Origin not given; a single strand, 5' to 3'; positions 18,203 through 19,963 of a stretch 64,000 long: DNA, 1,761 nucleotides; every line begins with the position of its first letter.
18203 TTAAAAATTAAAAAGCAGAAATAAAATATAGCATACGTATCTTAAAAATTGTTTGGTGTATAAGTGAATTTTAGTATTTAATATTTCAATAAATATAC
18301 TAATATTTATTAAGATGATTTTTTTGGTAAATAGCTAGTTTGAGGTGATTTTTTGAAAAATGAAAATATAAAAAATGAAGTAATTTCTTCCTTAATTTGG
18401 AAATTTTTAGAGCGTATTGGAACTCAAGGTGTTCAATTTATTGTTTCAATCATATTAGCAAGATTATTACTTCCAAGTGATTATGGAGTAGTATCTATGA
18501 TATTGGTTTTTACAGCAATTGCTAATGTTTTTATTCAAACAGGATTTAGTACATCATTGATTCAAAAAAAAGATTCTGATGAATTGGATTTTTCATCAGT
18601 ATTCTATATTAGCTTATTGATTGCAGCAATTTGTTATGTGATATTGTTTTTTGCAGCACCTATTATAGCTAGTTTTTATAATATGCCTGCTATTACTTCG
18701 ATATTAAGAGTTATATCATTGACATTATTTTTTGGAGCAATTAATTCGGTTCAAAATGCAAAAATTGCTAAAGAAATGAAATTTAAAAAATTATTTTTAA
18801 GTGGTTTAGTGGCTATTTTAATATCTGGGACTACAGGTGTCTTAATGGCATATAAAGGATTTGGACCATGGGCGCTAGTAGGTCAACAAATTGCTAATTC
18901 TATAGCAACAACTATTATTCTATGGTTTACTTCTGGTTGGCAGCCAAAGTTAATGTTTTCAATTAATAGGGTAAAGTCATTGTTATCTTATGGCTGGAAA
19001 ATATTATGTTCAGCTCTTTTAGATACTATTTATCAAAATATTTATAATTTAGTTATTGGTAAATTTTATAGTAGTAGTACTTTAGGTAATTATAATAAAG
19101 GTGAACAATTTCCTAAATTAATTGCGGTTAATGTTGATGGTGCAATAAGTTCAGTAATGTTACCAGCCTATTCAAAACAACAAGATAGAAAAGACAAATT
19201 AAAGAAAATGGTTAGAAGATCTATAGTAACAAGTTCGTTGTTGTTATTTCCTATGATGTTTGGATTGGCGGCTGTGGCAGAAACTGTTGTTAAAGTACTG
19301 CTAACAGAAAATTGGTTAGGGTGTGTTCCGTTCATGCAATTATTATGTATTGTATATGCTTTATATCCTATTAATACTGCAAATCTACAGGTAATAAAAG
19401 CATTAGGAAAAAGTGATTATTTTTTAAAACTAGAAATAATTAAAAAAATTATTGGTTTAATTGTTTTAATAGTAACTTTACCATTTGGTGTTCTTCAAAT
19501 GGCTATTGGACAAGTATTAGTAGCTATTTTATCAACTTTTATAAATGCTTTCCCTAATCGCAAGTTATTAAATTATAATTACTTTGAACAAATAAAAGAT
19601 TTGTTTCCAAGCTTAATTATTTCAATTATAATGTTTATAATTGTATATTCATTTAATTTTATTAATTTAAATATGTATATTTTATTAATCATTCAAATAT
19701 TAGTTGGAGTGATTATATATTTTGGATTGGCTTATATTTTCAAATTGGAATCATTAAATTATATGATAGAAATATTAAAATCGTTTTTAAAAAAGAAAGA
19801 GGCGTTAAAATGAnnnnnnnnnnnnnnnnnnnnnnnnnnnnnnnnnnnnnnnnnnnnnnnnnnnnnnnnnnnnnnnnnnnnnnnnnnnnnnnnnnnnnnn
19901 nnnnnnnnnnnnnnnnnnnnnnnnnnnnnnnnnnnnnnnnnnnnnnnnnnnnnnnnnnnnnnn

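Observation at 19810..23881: Translationally coupled sugar-modification module: WbqC-like, unknown protein, ATP-grasp-HAD fusion and DegT aminotransferase, adjacent to rmlA and rmlB but without rmlC/rmlD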

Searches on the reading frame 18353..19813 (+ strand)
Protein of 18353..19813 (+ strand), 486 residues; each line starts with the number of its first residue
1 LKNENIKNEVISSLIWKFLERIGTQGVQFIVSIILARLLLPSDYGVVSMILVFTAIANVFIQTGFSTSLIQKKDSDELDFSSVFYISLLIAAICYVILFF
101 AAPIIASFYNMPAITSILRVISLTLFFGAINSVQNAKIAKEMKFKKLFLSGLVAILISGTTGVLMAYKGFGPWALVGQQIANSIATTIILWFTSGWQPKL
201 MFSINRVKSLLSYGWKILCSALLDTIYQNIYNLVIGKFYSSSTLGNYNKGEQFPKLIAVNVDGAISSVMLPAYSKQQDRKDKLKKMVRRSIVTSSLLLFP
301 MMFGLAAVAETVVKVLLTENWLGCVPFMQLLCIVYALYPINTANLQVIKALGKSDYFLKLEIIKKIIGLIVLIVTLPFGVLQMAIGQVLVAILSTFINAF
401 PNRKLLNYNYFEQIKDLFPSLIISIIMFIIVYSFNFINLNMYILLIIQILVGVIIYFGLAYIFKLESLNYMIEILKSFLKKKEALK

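Call 5: search_protein_families(library=pfam, proteins=[window:18353-19813:+], max_evalue=0.01)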
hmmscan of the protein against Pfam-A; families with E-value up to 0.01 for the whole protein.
window:18353-19813:+ (486 aa): 3 families
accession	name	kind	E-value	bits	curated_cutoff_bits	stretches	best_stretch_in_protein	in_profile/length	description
PF13440.11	Polysacc_synt_3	-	5.5e-99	331.5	23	1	34-326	1-293/293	Polysaccharide biosynthesis protein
PF01943.22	Polysacc_synt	-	1.6e-33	116.7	28.2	1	14-275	5-272/274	Polysaccharide biosynthesis protein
PF12089.13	DUF3566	-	0.0014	19.5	22.2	1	29-113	28-106/118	Transmembrane domain of unknown function (DUF3566)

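Call 6: search_protein_families(library=ncbifam, proteins=[window:18353-19813:+], max_evalue=0.01)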
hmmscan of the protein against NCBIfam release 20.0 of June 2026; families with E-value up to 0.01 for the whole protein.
window:18353-19813:+ (486 aa): 5 families
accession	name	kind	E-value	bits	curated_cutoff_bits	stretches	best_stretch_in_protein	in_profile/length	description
NF058658.1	Oglyco_Wzx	exception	2.5e-93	313.7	720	1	1-473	1-473/478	O-glycosylation flippase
NF007773.0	PRK10459.1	equivalog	3.7e-57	194.4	273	1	6-481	3-482/492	MOP flippase family protein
NF047674.1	TeichurnBiosyTuaB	equivalog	3.1e-49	168.3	580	1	5-460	3-466/469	teichuronic acid biosynthesis protein TuaB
TIGR02900.1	spore_V_B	equivalog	0.00012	20.9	372.3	1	264-457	290-486/488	stage V sporulation protein B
NF040918.1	LPFR_fam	subfamily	0.008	15.9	40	1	362-382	7-27/35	LPFR motif small protein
